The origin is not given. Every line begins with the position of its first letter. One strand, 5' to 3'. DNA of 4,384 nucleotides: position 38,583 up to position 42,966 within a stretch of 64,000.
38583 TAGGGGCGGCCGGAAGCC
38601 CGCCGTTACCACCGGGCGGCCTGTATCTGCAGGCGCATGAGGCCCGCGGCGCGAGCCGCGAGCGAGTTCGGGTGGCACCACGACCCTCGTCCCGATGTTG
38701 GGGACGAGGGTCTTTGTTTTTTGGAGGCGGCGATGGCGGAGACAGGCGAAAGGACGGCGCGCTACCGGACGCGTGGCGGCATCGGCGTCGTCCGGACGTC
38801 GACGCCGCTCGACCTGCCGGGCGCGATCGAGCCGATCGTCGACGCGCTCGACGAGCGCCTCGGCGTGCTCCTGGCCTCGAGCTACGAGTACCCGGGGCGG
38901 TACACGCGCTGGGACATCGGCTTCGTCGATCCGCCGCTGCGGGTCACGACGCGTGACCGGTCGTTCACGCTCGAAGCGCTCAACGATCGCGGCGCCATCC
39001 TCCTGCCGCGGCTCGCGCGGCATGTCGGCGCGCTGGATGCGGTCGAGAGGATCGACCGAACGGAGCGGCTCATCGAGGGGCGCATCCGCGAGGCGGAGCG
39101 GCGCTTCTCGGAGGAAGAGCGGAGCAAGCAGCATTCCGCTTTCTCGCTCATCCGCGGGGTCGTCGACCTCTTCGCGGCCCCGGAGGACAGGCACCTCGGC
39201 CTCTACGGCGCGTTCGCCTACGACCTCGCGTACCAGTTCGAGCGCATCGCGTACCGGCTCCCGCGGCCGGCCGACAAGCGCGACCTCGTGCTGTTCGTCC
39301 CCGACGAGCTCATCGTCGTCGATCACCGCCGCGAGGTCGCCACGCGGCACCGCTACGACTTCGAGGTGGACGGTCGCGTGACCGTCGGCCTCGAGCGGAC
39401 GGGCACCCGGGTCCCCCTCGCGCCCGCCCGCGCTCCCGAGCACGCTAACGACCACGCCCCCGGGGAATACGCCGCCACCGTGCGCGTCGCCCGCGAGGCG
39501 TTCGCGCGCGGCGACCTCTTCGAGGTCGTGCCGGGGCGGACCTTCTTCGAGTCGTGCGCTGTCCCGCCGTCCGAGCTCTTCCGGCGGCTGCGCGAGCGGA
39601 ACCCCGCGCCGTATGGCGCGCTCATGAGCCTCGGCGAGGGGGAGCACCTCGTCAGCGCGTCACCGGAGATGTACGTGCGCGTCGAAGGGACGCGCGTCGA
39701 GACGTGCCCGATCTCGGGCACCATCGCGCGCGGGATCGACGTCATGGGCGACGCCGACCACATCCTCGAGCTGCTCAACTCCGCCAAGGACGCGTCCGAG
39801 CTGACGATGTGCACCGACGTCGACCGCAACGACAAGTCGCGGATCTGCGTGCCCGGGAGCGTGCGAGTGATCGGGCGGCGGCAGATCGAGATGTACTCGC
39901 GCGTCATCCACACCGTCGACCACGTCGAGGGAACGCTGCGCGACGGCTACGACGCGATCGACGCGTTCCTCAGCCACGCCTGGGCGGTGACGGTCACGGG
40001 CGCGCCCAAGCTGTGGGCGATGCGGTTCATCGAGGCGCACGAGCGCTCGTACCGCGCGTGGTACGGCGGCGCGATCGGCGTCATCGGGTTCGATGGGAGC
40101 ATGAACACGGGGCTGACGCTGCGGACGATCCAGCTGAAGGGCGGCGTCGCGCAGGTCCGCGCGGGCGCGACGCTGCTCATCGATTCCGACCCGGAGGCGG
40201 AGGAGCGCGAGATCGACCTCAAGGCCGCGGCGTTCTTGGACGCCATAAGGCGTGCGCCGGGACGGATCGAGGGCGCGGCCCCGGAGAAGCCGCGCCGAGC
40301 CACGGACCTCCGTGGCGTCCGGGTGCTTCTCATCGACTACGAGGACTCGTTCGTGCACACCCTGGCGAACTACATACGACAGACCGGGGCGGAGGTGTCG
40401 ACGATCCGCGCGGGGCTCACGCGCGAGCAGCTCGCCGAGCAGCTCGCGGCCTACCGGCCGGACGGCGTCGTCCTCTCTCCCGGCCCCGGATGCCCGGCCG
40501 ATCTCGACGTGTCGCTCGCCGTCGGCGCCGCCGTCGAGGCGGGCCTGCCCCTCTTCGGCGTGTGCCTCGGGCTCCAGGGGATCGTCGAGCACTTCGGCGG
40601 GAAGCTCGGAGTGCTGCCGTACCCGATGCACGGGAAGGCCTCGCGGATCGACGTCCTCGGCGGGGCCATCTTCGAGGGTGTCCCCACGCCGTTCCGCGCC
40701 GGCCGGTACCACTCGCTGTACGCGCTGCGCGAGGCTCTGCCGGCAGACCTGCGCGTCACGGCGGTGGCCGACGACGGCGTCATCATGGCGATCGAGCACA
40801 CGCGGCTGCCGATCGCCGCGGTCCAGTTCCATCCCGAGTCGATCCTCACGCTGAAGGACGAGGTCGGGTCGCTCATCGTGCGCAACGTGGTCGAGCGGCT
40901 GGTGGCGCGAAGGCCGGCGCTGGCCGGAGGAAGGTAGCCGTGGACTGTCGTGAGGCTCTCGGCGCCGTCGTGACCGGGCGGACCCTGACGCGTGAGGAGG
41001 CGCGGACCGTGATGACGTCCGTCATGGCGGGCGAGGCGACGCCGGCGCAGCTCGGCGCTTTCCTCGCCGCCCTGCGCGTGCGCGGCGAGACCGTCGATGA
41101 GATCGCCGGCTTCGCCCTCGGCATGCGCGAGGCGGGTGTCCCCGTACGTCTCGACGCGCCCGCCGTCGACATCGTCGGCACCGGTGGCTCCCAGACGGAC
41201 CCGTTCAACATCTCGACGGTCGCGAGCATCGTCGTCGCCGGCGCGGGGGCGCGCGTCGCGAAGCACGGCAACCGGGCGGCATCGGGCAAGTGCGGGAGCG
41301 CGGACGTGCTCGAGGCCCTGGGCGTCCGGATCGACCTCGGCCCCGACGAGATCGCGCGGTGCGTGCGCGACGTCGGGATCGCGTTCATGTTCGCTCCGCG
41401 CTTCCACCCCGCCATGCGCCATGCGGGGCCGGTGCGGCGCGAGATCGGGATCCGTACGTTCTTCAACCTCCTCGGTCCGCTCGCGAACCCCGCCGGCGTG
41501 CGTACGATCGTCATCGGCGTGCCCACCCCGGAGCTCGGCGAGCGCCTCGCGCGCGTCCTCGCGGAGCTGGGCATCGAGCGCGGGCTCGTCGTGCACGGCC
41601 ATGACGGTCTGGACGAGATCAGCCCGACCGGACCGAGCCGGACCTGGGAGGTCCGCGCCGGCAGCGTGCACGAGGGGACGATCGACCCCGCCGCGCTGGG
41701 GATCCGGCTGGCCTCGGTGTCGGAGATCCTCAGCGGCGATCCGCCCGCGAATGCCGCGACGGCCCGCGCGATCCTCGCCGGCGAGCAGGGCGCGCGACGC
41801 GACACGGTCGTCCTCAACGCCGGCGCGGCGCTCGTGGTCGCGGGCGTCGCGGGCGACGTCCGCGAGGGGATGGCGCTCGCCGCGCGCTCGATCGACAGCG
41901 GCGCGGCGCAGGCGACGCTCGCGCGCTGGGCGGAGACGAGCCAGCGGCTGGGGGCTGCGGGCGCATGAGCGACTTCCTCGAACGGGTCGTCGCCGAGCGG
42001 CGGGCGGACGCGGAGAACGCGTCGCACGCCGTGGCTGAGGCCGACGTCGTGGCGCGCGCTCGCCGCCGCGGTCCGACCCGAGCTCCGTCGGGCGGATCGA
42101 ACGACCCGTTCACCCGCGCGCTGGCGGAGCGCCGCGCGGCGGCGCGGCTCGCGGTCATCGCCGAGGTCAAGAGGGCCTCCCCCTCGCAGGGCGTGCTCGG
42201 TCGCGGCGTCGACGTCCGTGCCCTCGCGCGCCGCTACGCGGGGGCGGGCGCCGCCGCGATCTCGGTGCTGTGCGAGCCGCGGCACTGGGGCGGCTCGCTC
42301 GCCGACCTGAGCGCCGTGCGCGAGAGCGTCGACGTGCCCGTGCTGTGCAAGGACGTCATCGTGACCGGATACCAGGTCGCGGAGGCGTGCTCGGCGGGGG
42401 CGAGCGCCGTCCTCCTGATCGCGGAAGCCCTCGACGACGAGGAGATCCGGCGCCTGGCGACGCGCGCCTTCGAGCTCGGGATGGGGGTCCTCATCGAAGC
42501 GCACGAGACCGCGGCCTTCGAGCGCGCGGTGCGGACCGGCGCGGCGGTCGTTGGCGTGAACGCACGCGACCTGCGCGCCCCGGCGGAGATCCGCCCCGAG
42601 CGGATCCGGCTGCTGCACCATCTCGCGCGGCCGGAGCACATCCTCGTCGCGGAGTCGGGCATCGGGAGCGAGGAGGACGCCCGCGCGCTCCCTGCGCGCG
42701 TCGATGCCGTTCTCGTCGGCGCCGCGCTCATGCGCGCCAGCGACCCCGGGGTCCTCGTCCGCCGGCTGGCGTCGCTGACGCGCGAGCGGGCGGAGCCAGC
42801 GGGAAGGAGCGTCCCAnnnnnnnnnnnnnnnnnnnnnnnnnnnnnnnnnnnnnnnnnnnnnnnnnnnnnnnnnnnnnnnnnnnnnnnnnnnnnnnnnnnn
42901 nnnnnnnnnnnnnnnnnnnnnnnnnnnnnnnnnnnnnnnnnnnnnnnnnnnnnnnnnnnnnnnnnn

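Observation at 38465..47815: Tryptophan T-box riboswitch with a perfect attenuator controlling a nine-gene aromatic amino-acid super-operon that starts with a fused TrpE-TrpG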

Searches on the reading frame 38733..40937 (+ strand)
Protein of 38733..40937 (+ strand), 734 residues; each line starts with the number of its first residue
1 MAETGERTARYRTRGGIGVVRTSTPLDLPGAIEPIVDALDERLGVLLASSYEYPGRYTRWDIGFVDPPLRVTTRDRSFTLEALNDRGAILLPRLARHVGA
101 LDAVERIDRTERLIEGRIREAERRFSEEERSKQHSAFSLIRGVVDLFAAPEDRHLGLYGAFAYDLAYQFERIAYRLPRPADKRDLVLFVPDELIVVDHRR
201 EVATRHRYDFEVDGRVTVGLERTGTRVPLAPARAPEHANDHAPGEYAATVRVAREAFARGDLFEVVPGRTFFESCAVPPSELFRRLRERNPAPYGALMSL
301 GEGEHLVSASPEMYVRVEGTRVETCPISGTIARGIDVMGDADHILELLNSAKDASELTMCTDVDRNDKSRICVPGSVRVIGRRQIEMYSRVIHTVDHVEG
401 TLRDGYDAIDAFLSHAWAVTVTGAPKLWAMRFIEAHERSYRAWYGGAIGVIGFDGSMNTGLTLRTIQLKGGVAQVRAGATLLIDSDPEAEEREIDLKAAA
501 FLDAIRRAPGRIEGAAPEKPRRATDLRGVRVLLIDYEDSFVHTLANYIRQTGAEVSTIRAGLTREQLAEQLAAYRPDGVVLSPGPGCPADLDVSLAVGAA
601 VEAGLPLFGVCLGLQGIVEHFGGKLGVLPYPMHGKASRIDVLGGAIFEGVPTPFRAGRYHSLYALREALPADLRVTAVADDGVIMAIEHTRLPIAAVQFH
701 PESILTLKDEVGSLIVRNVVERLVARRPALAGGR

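Call 11: search_protein_families(library=pfam, proteins=[window:38733-40934:+])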
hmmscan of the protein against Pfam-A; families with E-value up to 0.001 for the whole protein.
window:38733-40934:+ (734 aa): 4 families
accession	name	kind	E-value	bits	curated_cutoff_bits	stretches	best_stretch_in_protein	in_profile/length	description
PF00425.24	Chorismate_bind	-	4e-63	213.8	27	1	245-497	4-257/257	chorismate binding enzyme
PF00117.34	GATase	-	8e-43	146.8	22.8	1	532-709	1-179/190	Glutamine amidotransferase class-I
PF07722.19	Peptidase_C26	-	3.7e-10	40.4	20.5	1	598-702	99-219/219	Peptidase C26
PF04715.19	Anth_synt_I_N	-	6.5e-08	33.4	23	1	45-201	19-136/140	Anthranilate synthase component I, N terminal region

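Call 12: search_protein_families(library=ncbifam, proteins=[window:38733-40934:+])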
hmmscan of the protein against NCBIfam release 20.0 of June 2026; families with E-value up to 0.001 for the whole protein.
window:38733-40934:+ (734 aa): 44 families (the best 25 are shown)
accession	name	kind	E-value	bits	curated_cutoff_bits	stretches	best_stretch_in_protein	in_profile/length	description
NF010081.0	PRK13566.1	equivalog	0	1100.6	645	1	6-725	8-722/729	anthranilate synthase component I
TIGR01815.1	TrpE-clade3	equivalog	0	1081.3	739.15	1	11-726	1-711/717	anthranilate synthase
TIGR00564.1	trpE_most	equivalog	1e-77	262.1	517.7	1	153-505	90-454/455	anthranilate synthase component I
NF010079.0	PRK13564.1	equivalog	2.3e-75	254.4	471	1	52-508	42-514/521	anthranilate synthase component 1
TIGR01820.1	TrpE-arch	equivalog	1.4e-69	235.6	512.05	1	126-505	70-448/449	anthranilate synthase component I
NF010086.0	PRK13571.1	equivalog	6.6e-69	232.7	693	1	156-508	125-500/510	anthranilate synthase component I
TIGR01824.1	PabB-clade2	equivalog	2e-63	214.8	408.55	1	156-500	2-354/355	aminodeoxychorismate synthase, component I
TIGR00565.1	trpE_proteo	equivalog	2.6e-61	208.1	494.65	1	64-508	38-496/498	anthranilate synthase component I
TIGR00553.1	pabB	equivalog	1.2e-59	202.1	328.4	1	159-500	3-328/329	aminodeoxychorismate synthase component I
NF006563.0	PRK09070.1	equivalog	1.2e-58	198.9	514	1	157-506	94-445/447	aminodeoxychorismate synthase component I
TIGR01823.1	PabB-fungal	equivalog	1.4e-57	195.6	442.55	2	530-718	7-199/742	aminodeoxychorismate synthase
NF010089.0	PRK13574.1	equivalog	4.5e-53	180.7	527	1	154-501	79-414/421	anthranilate synthase component I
NF005849.0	PRK07765.1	equivalog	1.2e-50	171.8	308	1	530-707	2-179/219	aminodeoxychorismate/anthranilate synthase component II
NF010087.0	PRK13572.1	equivalog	3.3e-48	164.5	580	1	243-505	172-431/435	anthranilate synthase component I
NF004610.0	PRK05940.1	equivalog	3.6e-48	164.5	568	1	156-507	103-461/467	anthranilate synthase component I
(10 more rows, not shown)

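Call 13: find_encoding_contigs(protein=window:38733-40937:+, flank=3000, max_places=4)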
Protein window:38733-40937:+ (734 aa): 2 contigs read that carry it; 1 place shown.
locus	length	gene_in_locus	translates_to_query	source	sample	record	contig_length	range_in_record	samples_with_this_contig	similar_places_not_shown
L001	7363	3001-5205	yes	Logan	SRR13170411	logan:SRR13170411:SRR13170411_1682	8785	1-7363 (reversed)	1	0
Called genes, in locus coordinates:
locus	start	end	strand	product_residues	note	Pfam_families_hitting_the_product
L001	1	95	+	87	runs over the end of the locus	PF14407:Frankia_peptide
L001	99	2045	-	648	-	PF00027:cNMP_binding, PF02163:Peptidase_M50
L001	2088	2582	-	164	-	-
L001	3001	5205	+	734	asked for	PF04715: (weak), PF00425:Chorismate_bind, PF00117:GATase, PF07722:Peptidase_C26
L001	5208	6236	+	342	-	PF02885:Glycos_trans_3N, PF00591:Glycos_transf_3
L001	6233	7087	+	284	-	PF00218:IGPS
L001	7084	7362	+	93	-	?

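Call 15: find_related_loci(query=window:38733-40934:+, collection=genome_contigs, flank=10000)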
Query window:38733-40934:+ (734 aa) in genome_contigs; peptide patterns used: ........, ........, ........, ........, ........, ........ (x = any residue, [..] = any of these).
599 stretches matched a pattern (row limit reached: there are more); 543 encode a relative of the query (tblastn E <= 1e-3); the best 80 are kept; 80 distinct loci.
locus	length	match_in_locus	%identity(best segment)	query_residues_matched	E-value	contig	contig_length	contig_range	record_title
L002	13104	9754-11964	86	1-734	0e+0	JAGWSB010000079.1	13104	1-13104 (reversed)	MAG: Chloroflexota bacterium isolate REEB34 contig-150_6004, whole genome shotgun sequence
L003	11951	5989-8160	74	1-727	0e+0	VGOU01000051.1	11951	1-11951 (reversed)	MAG: Chloroflexi bacterium isolate M_DeepCast_50m_m2_054 M_DeepCast_50m_m2_054_Ga0194121_10009586, whole genome shotgun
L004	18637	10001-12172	70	1-727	0e+0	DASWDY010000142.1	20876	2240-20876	MAG TPA_asm: Candidatus Limnocylindria bacterium isolate SMAG_U2748 k141_291435, whole genome shotgun sequence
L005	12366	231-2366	71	11-725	0e+0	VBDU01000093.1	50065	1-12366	MAG: Chloroflexi bacterium isolate CF_8 14_1009_13_30cm_scaffold_725, whole genome shotgun sequence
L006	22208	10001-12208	71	1-733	0e+0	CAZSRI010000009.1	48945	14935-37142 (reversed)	MAG TPA_asm: uncultured Chloroflexota bacterium isolate SRP093762_co1_41 genome assembly, contig: NODE_454_length_48945_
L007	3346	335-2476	69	11-727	0e+0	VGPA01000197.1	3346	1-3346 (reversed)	MAG: Chloroflexi bacterium isolate K_Offshore_80m_m2_157 K_Offshore_80m_m2_157_Ga0194132_10047108, whole genome shotgun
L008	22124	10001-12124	66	11-725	0e+0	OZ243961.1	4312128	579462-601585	MAG: uncultured Candidatus Binatia bacterium isolate c3ca01ca-9b7f-48ee-8e12-6a9662520b33 genome assembly, chromosome: 1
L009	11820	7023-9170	65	11-728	0e+0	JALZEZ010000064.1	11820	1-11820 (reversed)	MAG: Actinomycetota bacterium isolate NEG bin26 SC8816_NODE_78_length_11820_cov_2.455401, whole genome shotgun sequence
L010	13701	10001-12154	66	10-725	0e+0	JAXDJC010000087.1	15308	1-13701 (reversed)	MAG: Thermoleophilaceae bacterium isolate BP_562 scaffold_451544, whole genome shotgun sequence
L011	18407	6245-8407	63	11-724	0e+0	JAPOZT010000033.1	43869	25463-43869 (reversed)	MAG: Gemmatimonadetes bacterium isolate IRC1_bin_16 NODE_713_length_43869_cov_22.3067, whole genome shotgun sequence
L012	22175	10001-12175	63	11-734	0e+0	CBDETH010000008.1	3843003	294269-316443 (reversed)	MAG: bacterium isolate a37c322d-fd18-4de0-acdf-9ec38001f2fc genome assembly, contig: contig_8, whole genome shotgun sequ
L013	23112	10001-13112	66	13-723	0e+0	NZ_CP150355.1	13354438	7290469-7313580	Sorangium sp. So ce1000 chromosome, complete genome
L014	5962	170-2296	66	9-724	0e+0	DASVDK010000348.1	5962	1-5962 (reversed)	MAG TPA_asm: Thermodesulfobacteriota bacterium isolate SMAG_U2031 k141_181979, whole genome shotgun sequence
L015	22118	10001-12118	67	10-723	0e+0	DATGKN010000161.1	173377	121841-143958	MAG TPA_asm: Chloroflexota bacterium isolate SMAG_U9860 k141_533116, whole genome shotgun sequence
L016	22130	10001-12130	64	11-727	0e+0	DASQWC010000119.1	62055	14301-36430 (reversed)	MAG TPA_asm: Actinomycetota bacterium isolate SMAG_U11003 k141_408993, whole genome shotgun sequence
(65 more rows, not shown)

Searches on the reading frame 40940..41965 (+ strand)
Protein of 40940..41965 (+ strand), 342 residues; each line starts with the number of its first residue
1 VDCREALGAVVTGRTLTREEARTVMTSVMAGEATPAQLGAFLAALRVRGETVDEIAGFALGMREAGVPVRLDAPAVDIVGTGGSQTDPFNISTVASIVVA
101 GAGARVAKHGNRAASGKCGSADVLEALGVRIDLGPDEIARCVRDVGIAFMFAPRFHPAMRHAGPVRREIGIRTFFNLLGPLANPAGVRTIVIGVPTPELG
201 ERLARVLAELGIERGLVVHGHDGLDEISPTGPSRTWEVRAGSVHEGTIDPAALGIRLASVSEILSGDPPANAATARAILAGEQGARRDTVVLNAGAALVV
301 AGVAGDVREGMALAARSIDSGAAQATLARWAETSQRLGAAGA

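Call 11: search_protein_families(library=pfam, proteins=[window:40940-41965:+])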
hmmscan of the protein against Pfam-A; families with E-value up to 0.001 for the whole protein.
window:40940-41965:+ (342 aa): 2 families
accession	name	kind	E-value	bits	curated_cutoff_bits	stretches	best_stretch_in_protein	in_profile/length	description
PF00591.27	Glycos_transf_3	-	3.4e-86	289.4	27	1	74-323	3-252/253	Glycosyl transferase family, a/b domain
PF02885.22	Glycos_trans_3N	-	3.5e-25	88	26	1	5-66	2-63/63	Glycosyl transferase family, helical bundle domain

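Call 12: search_protein_families(library=ncbifam, proteins=[window:40940-41965:+])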
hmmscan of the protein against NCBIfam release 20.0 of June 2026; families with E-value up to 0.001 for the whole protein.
window:40940-41965:+ (342 aa): 13 families
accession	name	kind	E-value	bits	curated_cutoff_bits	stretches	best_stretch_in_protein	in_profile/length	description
TIGR01245.1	trpD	equivalog_domain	5.1e-118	394.2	199.05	1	9-332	3-329/330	anthranilate phosphoribosyltransferase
NF011201.0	PRK14607.1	equivalog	4.1e-112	375.6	670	1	2-338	194-532/534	bifunctional anthranilate synthase component II/anthranilate phosphoribosyltransferase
NF007073.0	PRK09522.1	equivalog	6.1e-59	200.3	738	1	11-324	208-521/531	bifunctional anthranilate synthase glutamate amidotransferase component TrpG/anthranilate phosphoribosyltransferase TrpD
NF006564.0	PRK09071.1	equivalog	4.6e-33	114.6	257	1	13-249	27-263/335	glycosyl transferase family protein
NF005635.0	PRK07394.1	equivalog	1.5e-32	113.2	287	1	11-333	17-343/348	hypothetical protein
NF006005.0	PRK08136.1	equivalog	3.5e-21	75.8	185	1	13-225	17-232/314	DNA-binding protein YbiB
TIGR03327.1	AMP_phos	equivalog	6.4e-15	54.6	535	1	11-150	95-232/500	AMP phosphorylase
NF003338.0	PRK04350.1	subfamily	1.4e-14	53.4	434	1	4-148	93-235/502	thymidine phosphorylase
TIGR02645.1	ARCH_P_rylase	hypoth_equivalog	2.2e-14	52.8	434.6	1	7-151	90-232/493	putative thymidine phosphorylase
NF004490.0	PRK05820.1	equivalog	5.1e-10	38.6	269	1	10-150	12-153/439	thymidine phosphorylase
TIGR02644.1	Y_phosphoryl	subfamily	1.3e-09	37.4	409.05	1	13-150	11-149/417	pyrimidine-nucleoside phosphorylase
TIGR02643.1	T_phosphoryl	equivalog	1e-06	27.9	570.7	1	13-150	13-153/437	thymidine phosphorylase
NF004747.0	PRK06078.1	equivalog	0.00014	20.5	559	1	13-149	13-150/434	pyrimidine-nucleoside phosphorylase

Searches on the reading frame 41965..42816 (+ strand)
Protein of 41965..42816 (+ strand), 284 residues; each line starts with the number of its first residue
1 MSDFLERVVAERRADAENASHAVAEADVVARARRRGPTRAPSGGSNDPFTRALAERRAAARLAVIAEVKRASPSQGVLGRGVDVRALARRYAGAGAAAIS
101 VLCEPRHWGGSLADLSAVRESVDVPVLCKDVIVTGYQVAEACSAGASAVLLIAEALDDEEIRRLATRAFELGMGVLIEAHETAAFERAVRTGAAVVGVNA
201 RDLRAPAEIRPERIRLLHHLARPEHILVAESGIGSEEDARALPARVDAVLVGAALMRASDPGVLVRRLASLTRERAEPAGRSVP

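Call 11: search_protein_families(library=pfam, proteins=[window:41965-42816:+])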
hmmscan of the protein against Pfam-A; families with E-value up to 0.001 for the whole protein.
window:41965-42816:+ (284 aa): 2 families
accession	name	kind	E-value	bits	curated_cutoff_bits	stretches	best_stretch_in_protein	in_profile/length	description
PF00218.27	IGPS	-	1.5e-66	224.6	27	1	5-268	1-254/254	Indole-3-glycerol phosphate synthase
PF05690.20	ThiG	-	7.4e-05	22.7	23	0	86-172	135-223/247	Thiazole biosynthesis protein ThiG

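Call 12: search_protein_families(library=ncbifam, proteins=[window:41965-42816:+])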
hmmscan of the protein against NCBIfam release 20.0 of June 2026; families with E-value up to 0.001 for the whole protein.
window:41965-42816:+ (284 aa): 14 families
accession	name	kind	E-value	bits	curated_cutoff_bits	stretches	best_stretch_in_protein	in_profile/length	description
NF001377.0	PRK00278.2-4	equivalog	8.2e-63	212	260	1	3-269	2-256/259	indole-3-glycerol phosphate synthase TrpC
NF001373.0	PRK00278.1-6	equivalog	2.3e-58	197.5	317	1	1-268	1-260/263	indole-3-glycerol phosphate synthase TrpC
NF001369.0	PRK00278.1-1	equivalog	6.9e-57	192.6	329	1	5-275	6-264/271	indole-3-glycerol phosphate synthase TrpC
NF001370.0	PRK00278.1-2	equivalog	1.9e-56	191.3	348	1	1-268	1-260/266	indole-3-glycerol phosphate synthase TrpC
NF006945.0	PRK09427.1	equivalog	4.4e-55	187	380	1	45-268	40-257/461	bifunctional indole-3-glycerol-phosphate synthase TrpC/phosphoribosylanthranilate isomerase TrpF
NF001376.0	PRK00278.2-3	equivalog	8.2e-55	186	284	1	40-269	26-252/255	indole-3-glycerol phosphate synthase TrpC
NF001371.0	PRK00278.1-3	equivalog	7.1e-53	179.6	307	1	58-264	41-247/255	indole-3-glycerol phosphate synthase TrpC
NF001372.0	PRK00278.1-4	subfamily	7e-49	166.5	370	1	48-269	67-292/295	indole-3-glycerol phosphate synthase TrpC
NF001375.0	PRK00278.2-2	equivalog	5.8e-47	160.2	360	1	48-268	28-247/255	indole-3-glycerol phosphate synthase TrpC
NF001378.0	PRK00278.2-5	equivalog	1.6e-46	158.6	360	1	60-268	50-258/263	indole-3-glycerol phosphate synthase TrpC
NF010375.0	PRK13802.1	equivalog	1.5e-44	152.2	1386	1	58-269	46-257/695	bifunctional indole-3-glycerol phosphate synthase/tryptophan synthase subunit beta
NF001374.0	PRK00278.2-1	equivalog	2.8e-44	151.3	258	1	49-259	33-241/249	indole-3-glycerol phosphate synthase TrpC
NF041303.1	Indglycph_syn_Halo_TrpC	equivalog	7.1e-43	146.7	380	1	24-258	9-239/250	indole-3-glycerol phosphate synthase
NF010562.0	PRK13957.1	equivalog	2e-41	141.8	414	1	59-260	43-243/252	indole-3-glycerol-phosphate synthase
